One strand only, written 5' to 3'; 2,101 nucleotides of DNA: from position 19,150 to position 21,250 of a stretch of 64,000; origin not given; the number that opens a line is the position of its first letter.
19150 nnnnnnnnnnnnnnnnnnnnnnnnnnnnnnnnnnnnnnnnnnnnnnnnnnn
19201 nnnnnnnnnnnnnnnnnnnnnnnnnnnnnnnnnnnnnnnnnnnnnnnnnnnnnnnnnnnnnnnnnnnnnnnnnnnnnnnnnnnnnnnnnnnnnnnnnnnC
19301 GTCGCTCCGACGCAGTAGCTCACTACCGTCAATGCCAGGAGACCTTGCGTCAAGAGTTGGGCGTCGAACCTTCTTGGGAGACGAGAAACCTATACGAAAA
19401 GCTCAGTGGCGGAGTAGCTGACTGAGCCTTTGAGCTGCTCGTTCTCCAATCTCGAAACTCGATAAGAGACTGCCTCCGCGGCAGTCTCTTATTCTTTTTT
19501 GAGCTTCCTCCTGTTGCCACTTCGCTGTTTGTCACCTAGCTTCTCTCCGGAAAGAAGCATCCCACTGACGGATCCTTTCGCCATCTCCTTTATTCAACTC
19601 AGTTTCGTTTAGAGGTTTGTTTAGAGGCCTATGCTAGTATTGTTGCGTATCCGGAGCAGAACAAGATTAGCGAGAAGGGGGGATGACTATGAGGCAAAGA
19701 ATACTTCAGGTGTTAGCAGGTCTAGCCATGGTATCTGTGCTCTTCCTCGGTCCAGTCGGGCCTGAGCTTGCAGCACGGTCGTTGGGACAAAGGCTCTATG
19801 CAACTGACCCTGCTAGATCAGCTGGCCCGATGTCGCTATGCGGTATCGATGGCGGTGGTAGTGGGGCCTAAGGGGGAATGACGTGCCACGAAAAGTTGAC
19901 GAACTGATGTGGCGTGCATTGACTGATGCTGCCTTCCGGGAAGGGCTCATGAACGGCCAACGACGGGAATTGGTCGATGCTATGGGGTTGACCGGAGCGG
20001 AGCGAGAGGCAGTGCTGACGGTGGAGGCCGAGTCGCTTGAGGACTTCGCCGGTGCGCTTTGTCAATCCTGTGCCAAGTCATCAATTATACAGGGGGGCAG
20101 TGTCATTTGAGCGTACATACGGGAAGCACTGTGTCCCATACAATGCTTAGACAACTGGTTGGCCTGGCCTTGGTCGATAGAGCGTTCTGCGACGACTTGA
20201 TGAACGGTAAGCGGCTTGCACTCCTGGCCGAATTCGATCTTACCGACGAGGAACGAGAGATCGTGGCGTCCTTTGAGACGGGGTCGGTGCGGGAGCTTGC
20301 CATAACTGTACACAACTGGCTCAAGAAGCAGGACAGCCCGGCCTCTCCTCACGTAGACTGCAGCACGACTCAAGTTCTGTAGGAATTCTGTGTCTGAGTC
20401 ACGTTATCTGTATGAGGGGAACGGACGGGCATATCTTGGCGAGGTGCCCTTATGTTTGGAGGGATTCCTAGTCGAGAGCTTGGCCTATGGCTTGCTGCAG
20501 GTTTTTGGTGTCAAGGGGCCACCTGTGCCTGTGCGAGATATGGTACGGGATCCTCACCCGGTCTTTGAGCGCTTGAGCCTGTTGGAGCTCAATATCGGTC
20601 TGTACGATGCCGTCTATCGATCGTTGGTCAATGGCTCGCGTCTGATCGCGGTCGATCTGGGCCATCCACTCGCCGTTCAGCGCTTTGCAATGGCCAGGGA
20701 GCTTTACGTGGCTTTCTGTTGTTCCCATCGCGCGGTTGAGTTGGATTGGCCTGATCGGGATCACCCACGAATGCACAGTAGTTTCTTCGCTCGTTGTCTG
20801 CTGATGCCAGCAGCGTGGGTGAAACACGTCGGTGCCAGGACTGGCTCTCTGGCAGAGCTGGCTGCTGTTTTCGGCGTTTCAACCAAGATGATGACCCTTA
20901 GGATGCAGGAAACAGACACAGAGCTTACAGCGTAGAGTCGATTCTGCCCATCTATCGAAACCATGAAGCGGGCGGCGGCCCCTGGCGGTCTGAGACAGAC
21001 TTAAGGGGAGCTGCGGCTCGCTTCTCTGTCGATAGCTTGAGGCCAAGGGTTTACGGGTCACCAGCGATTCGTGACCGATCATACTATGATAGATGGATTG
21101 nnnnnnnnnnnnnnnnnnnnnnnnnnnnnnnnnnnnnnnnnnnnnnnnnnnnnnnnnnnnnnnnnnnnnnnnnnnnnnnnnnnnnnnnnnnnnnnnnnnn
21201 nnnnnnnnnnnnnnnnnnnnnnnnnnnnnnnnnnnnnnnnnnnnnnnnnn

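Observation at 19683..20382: Three tandem small ORFs: a hydrophobic 62-aa ORF plus two paralogous NHLP/Nif11-leader-like peptides, with no nearby maturation enzymes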

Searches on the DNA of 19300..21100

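Call 71: search_rna_families(source=window, start=19300, end=21100, threshold=evalue, max_evalue=1)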
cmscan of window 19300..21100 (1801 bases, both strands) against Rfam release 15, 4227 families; matches with E-value up to 1: 0.
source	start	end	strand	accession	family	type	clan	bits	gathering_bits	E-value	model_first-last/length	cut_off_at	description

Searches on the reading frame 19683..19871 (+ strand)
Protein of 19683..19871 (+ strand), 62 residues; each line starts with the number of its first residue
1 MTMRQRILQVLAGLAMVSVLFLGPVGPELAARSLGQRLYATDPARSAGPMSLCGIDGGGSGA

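Call 4: search_protein_families(library=ncbifam, proteins=[window:19683-19871:+], max_evalue=10)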
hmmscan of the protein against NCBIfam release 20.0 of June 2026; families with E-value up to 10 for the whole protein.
window:19683-19871:+ (62 aa): 0 families

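Call 5: search_protein_families(library=pfam, proteins=[window:19683-19871:+], max_evalue=10)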
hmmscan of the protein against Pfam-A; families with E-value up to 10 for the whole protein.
window:19683-19871:+ (62 aa): 0 families

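Call 86: search_protein_families(library=padloc, proteins=[window:19683-19871:+], max_evalue=0.01)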
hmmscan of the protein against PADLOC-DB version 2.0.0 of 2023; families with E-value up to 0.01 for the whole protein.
window:19683-19871:+ (62 aa): 0 families
